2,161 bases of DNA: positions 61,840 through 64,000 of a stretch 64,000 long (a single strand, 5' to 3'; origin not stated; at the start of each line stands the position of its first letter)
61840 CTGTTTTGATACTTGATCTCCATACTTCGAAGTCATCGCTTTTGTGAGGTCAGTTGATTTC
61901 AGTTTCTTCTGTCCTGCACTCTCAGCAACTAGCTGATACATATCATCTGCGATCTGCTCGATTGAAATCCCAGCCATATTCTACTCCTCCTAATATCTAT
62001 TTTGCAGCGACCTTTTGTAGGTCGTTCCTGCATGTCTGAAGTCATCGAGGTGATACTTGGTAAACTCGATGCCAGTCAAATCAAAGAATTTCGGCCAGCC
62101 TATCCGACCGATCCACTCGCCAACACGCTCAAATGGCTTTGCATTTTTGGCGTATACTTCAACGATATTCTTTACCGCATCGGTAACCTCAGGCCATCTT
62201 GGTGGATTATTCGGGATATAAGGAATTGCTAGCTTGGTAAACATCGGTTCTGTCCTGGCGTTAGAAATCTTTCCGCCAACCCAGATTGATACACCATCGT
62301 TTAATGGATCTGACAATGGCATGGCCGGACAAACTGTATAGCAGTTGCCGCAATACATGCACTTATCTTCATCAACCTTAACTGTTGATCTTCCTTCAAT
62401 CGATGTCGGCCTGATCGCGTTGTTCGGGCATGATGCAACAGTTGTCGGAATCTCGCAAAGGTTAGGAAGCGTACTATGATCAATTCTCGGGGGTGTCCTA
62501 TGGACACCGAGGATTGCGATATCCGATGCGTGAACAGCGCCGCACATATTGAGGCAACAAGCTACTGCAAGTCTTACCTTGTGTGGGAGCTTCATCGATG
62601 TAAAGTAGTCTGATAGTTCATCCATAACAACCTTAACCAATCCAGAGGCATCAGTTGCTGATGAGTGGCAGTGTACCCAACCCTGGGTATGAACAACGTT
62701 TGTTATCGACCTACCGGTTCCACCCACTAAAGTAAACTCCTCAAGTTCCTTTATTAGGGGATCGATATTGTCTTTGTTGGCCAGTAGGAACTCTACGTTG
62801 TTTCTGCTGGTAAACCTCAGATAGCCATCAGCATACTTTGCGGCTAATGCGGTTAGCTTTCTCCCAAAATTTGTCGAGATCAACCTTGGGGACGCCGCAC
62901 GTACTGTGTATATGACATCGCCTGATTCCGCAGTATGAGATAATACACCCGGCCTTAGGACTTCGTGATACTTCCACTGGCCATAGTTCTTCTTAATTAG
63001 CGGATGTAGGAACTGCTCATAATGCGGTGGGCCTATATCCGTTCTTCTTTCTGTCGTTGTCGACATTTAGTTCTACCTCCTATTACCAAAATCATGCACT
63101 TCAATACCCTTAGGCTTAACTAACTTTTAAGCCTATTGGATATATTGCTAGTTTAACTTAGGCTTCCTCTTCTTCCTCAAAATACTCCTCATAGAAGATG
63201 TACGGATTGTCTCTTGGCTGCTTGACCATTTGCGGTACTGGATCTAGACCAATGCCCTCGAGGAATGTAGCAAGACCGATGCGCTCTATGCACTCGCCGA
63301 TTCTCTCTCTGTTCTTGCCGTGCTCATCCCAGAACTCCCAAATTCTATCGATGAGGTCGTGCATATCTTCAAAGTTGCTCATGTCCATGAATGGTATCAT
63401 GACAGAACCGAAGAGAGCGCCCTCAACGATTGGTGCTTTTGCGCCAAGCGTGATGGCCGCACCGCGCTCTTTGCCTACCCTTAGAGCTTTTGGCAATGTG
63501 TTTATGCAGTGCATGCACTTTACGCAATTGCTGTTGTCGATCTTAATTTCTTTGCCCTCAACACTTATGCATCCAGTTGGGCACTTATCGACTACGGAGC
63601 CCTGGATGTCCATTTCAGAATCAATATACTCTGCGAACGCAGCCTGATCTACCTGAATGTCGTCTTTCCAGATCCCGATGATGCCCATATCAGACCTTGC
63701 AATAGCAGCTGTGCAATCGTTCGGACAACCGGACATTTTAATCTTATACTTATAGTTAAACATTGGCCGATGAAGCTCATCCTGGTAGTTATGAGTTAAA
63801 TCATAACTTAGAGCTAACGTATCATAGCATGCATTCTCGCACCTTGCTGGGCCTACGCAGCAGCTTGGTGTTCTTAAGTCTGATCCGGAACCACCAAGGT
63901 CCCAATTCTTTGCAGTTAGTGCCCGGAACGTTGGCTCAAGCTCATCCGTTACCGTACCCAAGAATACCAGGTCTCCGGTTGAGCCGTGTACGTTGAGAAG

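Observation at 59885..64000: Compact dsrA-dsrB-dsrD-dsrL operon embedded in an actinobacterial-type housekeeping backbone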

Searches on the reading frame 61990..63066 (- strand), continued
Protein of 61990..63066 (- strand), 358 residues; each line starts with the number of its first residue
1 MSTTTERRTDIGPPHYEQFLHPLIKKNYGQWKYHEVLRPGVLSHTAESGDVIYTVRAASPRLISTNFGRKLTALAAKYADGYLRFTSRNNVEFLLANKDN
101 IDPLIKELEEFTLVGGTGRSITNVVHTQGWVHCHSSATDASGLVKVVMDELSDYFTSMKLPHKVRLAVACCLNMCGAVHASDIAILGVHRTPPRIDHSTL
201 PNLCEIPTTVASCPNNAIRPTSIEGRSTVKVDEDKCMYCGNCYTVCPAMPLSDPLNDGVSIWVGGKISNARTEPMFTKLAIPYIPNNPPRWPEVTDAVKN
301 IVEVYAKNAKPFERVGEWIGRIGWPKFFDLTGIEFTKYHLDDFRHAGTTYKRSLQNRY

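Call 60: find_related_loci(query=A5, collection=viral_contigs, flank=3000)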
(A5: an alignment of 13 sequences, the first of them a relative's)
Query A5 (394 aa) in viral_contigs; peptide patterns used: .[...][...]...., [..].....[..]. (x = any residue, [..] = any of these).
90 stretches matched a pattern; 56 encode a relative of the query (tblastn E <= 1e-3); 56 distinct loci.
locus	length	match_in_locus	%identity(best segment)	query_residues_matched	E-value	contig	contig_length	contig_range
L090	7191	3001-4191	44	7-392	4e-114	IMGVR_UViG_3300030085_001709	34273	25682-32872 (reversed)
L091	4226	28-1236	42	4-392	8e-112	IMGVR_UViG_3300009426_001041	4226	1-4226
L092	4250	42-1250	41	4-392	2e-110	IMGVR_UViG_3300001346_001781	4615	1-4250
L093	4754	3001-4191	42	7-392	6e-110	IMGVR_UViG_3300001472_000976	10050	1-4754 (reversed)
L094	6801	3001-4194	42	6-392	1e-109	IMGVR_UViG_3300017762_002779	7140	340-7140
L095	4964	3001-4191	41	7-392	9e-110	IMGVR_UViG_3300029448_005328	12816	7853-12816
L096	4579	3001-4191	41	7-392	9e-110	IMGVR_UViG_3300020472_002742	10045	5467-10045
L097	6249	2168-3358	42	7-392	3e-109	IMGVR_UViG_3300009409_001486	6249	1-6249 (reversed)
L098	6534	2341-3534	42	6-392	3e-109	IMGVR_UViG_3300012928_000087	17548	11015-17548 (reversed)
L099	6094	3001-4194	42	6-392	4e-109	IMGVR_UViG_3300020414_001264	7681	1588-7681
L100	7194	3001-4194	42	6-392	1e-108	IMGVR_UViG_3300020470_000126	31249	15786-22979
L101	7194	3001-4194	42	6-392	1e-108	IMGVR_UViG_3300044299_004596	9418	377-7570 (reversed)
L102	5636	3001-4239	43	7-392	9e-109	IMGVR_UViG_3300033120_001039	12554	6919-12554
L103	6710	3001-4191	42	7-392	3e-108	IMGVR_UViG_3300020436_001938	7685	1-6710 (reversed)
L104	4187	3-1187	41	9-392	3e-108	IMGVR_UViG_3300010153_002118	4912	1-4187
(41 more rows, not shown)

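Call 66: list_cluster_members(proteins=[P0121, window:61990-63066:-, window:59944-61629:-, window:59944-61662:-, window:57389-57946:-, window:56728-57369:-, window:54190-56694:-, window:57972-58424:-])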
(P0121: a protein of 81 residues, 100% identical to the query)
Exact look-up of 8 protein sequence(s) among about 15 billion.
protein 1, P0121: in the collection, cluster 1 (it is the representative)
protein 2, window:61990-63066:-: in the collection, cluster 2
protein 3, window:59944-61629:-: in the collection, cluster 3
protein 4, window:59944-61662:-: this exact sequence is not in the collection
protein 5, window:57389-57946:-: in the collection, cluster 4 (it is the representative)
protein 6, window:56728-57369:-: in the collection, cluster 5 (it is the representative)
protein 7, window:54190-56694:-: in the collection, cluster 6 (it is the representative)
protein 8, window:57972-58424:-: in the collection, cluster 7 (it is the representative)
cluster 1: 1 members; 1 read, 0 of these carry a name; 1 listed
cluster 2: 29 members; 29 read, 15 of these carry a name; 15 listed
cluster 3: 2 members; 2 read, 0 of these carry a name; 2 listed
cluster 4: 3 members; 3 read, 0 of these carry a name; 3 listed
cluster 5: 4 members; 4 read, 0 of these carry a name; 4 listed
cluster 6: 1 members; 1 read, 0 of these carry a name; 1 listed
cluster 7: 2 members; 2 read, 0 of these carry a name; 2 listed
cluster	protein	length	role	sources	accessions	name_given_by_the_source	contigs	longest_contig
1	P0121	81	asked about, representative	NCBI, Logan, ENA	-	-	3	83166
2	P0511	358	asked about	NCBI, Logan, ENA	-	-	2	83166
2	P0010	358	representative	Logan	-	-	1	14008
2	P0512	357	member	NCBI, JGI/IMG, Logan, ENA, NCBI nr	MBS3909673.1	MAG: dissimilatory-type sulfite reductase subunit beta [Actinobacteria bacterium] | dissimilatory-type sulfite reductase subunit beta [Actinomycetota bacterium]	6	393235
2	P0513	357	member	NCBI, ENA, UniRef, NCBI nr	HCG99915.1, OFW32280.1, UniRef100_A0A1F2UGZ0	MAG: sulfite reductase, dissimilatory-type beta subunit [Candidatus Aquicultor primus] | assimilatory sulfite reductase (ferredoxin) n=1 Tax=Candidatus Aquicultor primus ...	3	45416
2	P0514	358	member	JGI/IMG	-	dissimilatory sulfite reductase beta subunit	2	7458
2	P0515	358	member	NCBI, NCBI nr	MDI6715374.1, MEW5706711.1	MAG: dissimilatory-type sulfite reductase subunit beta [Actinomycetota bacterium] | dissimilatory-type sulfite reductase subunit beta [Actinomycetota bacterium]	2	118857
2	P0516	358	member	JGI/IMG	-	sulfite reductase beta subunit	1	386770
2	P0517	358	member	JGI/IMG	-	sulfite reductase beta subunit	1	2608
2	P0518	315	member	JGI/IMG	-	sulfite reductase beta subunit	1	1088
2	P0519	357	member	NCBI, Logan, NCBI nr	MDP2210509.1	MAG: dissimilatory-type sulfite reductase subunit beta [Candidatus Aquicultor sp.] | dissimilatory-type sulfite reductase subunit beta [Candidatus Aquicultor sp.]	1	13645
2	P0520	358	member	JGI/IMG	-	sulfite reductase beta subunit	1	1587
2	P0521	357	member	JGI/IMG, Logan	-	sulfite reductase beta subunit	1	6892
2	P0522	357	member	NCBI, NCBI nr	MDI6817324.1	MAG: dissimilatory-type sulfite reductase subunit beta [Actinomycetota bacterium] | dissimilatory-type sulfite reductase subunit beta [Actinomycetota bacterium]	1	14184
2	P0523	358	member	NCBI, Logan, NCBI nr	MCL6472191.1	MAG: dissimilatory-type sulfite reductase subunit beta [Firmicutes bacterium] | dissimilatory-type sulfite reductase subunit beta [Bacillota bacterium]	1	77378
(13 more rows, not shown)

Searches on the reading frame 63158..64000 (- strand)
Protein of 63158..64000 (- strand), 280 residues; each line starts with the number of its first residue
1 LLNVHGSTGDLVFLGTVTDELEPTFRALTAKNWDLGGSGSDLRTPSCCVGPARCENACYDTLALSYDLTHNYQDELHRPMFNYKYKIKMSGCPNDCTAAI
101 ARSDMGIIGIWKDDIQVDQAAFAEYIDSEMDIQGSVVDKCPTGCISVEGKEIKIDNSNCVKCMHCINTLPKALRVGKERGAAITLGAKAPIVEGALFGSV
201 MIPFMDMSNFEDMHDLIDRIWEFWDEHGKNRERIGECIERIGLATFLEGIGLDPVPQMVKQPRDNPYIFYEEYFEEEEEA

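Call 3: search_protein_families(library=ncbifam, proteins=[window:63158-64000:-], max_evalue=0.001)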
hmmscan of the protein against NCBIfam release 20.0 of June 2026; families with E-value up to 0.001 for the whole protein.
window:63158-64000:- (280 aa): 9 families
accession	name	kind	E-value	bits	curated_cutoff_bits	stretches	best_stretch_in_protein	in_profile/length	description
TIGR02064.1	dsrA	equivalog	3.5e-118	395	392.85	1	1-278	113-394/402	dissimilatory-type sulfite reductase subunit alpha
TIGR02066.1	dsrB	equivalog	9.9e-29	100.4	341.5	1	9-269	67-330/341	dissimilatory-type sulfite reductase subunit beta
TIGR02912.1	sulfite_red_C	equivalog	2.3e-14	53.1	324.1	1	17-188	73-233/314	sulfite reductase subunit C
TIGR02374.1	nitri_red_nirB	equivalog_domain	2.8e-05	22.8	578.35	1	15-110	602-693/794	nitrite reductase large subunit NirB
NF058577.1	FdxA_fam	equivalog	4.5e-05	23.6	65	1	134-170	13-49/52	4Fe-4S ferredoxin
NF011565.0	PRK14989.1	subfamily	0.00012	20.3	883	1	11-109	603-697/847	nitrite reductase large subunit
NF038196.1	ferrodoxin_EFR1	subfamily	0.00013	22.1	75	1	138-176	194-232/242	EFR1 family ferrodoxin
NF007125.0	PRK09566.1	equivalog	0.00028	19.5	594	0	47-110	396-455/513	ferredoxin--nitrite reductase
TIGR04041.1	activase_YjjW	hypoth_equivalog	0.00065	19.2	250.2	0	134-171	47-84/276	YjjW family glycine radical enzyme activase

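Call 4: search_protein_families(library=pfam, proteins=[window:63158-64000:-], max_evalue=0.001)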
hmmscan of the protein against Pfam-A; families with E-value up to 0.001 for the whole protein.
window:63158-64000:- (280 aa): 2 families
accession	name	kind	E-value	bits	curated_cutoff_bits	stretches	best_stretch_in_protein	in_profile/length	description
PF01077.27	NIR_SIR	-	5.8e-35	120.5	27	1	38-250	1-150/158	Nitrite and sulphite reductase 4Fe-4S domain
PF13370.11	Fer4_13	-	0.0008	20.5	24.5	0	154-183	1-30/58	4Fe-4S single cluster domain of Ferredoxin I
